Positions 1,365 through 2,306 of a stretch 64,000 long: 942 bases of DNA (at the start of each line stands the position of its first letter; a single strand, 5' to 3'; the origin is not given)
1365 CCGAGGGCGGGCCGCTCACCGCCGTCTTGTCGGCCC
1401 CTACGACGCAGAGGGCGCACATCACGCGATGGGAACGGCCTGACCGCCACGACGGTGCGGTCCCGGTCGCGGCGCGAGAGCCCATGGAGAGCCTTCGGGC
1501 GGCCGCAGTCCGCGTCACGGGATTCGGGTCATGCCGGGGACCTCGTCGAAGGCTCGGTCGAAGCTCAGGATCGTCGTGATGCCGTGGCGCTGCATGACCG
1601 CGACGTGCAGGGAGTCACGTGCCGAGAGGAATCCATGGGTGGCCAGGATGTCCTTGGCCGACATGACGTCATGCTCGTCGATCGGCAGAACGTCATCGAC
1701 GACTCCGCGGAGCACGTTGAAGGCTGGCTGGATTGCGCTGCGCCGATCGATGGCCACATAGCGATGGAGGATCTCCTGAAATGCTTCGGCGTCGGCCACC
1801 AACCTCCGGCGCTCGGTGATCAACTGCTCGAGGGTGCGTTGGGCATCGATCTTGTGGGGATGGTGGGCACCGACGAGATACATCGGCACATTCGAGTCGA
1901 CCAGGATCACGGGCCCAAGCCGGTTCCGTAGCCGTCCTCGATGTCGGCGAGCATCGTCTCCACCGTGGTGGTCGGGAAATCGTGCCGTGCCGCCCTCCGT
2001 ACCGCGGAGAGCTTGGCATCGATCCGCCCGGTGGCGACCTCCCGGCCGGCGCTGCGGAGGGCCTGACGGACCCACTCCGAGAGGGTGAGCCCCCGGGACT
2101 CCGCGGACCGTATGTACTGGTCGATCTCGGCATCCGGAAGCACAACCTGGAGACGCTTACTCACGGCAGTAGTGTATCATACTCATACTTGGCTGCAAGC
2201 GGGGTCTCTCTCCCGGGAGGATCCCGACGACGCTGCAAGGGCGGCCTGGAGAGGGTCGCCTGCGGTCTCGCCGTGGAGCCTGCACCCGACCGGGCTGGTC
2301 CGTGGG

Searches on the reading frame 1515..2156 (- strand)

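Call 52: search_protein_families(library=pfam, proteins=[window:1515-2156:-])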
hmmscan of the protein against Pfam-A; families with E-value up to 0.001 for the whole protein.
window:1515-2156:- (213 aa): 1 family
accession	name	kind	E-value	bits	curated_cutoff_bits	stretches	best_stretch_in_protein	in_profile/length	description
PF01850.27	PIN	-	1.2e-16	61.8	23.6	1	84-207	1-118/120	PIN domain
